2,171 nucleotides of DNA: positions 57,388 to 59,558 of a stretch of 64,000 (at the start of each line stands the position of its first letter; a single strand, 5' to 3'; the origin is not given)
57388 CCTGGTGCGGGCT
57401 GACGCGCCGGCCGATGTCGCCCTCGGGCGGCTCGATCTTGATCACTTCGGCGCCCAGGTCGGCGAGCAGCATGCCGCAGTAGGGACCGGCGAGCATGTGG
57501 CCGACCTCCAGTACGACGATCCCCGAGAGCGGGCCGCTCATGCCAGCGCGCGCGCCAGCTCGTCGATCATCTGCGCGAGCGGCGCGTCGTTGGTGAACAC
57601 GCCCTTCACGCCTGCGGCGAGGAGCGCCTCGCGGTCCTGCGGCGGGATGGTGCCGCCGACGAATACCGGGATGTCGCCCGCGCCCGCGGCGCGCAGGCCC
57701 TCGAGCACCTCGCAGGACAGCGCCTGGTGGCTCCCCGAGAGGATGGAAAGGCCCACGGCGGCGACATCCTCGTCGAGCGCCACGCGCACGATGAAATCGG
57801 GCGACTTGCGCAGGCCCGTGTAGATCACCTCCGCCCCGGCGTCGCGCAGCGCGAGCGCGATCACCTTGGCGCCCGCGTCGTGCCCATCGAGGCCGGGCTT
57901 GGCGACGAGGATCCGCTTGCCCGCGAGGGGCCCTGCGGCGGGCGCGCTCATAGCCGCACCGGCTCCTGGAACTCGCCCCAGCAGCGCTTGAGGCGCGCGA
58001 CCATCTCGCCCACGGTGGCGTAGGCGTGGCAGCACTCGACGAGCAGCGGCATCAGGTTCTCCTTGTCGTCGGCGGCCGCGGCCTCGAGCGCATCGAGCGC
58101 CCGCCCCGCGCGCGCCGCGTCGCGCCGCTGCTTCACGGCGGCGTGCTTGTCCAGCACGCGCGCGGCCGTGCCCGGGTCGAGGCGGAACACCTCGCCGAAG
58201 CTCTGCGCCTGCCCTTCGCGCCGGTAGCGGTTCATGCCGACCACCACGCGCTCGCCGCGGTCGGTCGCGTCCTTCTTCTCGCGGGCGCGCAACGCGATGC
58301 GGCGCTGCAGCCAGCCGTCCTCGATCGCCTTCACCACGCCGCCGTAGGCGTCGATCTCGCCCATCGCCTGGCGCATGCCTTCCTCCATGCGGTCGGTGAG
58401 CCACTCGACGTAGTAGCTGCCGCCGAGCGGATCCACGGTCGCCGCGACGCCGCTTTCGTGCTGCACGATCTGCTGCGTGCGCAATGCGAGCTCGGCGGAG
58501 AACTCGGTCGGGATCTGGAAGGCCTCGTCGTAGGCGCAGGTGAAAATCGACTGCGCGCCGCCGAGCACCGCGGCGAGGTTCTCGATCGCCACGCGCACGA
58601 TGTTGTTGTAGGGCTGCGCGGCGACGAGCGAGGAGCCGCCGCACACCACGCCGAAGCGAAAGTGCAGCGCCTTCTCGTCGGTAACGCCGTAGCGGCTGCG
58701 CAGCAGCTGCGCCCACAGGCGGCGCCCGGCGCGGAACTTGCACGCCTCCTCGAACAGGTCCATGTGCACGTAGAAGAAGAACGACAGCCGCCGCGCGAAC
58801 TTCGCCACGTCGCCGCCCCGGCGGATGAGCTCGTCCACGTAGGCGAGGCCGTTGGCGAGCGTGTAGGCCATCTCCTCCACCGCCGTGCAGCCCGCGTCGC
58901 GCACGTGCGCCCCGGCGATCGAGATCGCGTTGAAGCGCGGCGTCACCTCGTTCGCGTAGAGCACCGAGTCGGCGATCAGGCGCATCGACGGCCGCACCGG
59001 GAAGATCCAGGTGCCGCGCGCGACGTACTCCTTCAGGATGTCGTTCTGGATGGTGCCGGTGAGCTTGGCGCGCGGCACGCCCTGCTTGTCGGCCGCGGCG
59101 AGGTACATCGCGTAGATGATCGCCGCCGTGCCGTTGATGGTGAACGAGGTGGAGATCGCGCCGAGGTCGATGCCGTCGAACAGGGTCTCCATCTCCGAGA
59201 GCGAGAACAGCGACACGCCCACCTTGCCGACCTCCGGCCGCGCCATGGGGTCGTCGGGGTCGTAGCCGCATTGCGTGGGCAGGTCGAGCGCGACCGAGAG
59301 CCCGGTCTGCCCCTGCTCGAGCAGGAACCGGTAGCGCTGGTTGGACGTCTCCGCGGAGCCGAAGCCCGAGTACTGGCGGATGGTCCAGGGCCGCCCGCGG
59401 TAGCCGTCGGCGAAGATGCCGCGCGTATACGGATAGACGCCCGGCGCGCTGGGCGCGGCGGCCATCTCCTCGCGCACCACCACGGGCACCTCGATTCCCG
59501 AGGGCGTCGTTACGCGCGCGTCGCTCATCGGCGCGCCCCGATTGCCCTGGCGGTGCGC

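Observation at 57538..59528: Split B12 acyl-CoA mutase whose large subunit replaces several family-invariant active-site motifs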

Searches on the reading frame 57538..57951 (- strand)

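Call 4: search_protein_families(library=pfam, proteins=[window:57538-57951:-])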
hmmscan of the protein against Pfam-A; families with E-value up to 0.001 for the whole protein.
window:57538-57951:- (137 aa): 1 family
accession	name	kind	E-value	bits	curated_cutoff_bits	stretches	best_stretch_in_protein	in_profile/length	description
PF02310.24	B12-binding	-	4.3e-19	69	32.1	1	13-117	2-104/121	B12 binding domain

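Call 6: search_protein_families(library=ncbifam, proteins=[window:57538-57951:-])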
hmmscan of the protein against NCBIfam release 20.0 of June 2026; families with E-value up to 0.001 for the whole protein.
window:57538-57951:- (137 aa): 6 families
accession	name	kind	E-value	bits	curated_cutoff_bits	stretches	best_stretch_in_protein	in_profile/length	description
TIGR00640.1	acid_CoA_mut_C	subfamily_domain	1.2e-39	135.3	57.45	1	12-135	3-126/132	methylmalonyl-CoA mutase C-terminal domain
NF006944.0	PRK09426.1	equivalog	2.3e-30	105.2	876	1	13-136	591-714/721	methylmalonyl-CoA mutase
NF045497.1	IsobCoAmut_IcmF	equivalog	4.5e-15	54.6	1500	1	13-122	4-115/1076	fused isobutyryl-CoA mutase/GTPase IcmF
NF002612.0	PRK02261.1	equivalog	4.5e-09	36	110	1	16-136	8-134/148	methylaspartate mutase subunit S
TIGR01501.1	MthylAspMutase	equivalog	8.4e-09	35.3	135.8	1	14-102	4-92/134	methylaspartate mutase subunit S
TIGR02082.1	metH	equivalog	4.7e-05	21.2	1010.85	1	13-101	735-822/1182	methionine synthase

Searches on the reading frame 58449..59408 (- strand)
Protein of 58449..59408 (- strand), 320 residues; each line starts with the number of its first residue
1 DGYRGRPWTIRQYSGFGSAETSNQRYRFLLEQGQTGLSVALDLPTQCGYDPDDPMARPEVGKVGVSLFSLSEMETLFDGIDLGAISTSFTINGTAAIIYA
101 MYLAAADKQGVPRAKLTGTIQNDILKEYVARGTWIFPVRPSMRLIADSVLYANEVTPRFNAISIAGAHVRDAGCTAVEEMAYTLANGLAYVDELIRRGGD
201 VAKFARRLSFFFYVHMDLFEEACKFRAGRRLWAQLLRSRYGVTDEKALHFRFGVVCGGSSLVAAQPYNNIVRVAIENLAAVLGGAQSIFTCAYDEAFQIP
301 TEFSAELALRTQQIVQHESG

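Call 50: search_solved_structures(query=window:58449-59408:-, max_evalue=1e-30, show_alignments=5)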
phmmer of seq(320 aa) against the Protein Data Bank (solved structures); distinct sequences matched with E-value up to 1e-30: 9.
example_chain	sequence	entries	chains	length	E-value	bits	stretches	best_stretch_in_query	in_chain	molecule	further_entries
4r3u_A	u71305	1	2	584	1.1e-94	320.7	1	3-320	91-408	2-hydroxyisobutyryl-CoA mutase large subunit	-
8gju_J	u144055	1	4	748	3.3e-93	315.8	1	3-320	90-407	Methylmalonyl-CoA mutase, mitochondrial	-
2xij_A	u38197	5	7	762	3.5e-93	315.7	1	3-320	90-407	METHYLMALONYL-COA MUTASE, MITOCHONDRIAL | Methylmalonyl-CoA mutase, mitochondrial precursor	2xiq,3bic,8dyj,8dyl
6oxc_A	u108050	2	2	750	6.5e-91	308.2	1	3-320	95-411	Methylmalonyl-CoA mutase large subunit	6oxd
1req_A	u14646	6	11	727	3e-87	296.2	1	3-320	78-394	METHYLMALONYL-COA MUTASE | PROTEIN (METHYLMALONYL-COA MUTASE)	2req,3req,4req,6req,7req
5req_A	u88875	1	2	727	1.1e-86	294.3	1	3-320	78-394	PROTEIN (METHYLMALONYL-COA MUTASE ALPHA-SUBUNIT)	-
1e1c_A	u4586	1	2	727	7.7e-86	291.6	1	3-320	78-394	METHYLMALONYL-COA MUTASE ALPHA CHAIN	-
8ssl_A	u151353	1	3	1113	7.1e-46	160.3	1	115-319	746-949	Fused isobutyryl-CoA mutase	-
4xc6_A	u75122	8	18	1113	7.1e-46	160.3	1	115-319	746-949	Isobutyryl-CoA mutase fused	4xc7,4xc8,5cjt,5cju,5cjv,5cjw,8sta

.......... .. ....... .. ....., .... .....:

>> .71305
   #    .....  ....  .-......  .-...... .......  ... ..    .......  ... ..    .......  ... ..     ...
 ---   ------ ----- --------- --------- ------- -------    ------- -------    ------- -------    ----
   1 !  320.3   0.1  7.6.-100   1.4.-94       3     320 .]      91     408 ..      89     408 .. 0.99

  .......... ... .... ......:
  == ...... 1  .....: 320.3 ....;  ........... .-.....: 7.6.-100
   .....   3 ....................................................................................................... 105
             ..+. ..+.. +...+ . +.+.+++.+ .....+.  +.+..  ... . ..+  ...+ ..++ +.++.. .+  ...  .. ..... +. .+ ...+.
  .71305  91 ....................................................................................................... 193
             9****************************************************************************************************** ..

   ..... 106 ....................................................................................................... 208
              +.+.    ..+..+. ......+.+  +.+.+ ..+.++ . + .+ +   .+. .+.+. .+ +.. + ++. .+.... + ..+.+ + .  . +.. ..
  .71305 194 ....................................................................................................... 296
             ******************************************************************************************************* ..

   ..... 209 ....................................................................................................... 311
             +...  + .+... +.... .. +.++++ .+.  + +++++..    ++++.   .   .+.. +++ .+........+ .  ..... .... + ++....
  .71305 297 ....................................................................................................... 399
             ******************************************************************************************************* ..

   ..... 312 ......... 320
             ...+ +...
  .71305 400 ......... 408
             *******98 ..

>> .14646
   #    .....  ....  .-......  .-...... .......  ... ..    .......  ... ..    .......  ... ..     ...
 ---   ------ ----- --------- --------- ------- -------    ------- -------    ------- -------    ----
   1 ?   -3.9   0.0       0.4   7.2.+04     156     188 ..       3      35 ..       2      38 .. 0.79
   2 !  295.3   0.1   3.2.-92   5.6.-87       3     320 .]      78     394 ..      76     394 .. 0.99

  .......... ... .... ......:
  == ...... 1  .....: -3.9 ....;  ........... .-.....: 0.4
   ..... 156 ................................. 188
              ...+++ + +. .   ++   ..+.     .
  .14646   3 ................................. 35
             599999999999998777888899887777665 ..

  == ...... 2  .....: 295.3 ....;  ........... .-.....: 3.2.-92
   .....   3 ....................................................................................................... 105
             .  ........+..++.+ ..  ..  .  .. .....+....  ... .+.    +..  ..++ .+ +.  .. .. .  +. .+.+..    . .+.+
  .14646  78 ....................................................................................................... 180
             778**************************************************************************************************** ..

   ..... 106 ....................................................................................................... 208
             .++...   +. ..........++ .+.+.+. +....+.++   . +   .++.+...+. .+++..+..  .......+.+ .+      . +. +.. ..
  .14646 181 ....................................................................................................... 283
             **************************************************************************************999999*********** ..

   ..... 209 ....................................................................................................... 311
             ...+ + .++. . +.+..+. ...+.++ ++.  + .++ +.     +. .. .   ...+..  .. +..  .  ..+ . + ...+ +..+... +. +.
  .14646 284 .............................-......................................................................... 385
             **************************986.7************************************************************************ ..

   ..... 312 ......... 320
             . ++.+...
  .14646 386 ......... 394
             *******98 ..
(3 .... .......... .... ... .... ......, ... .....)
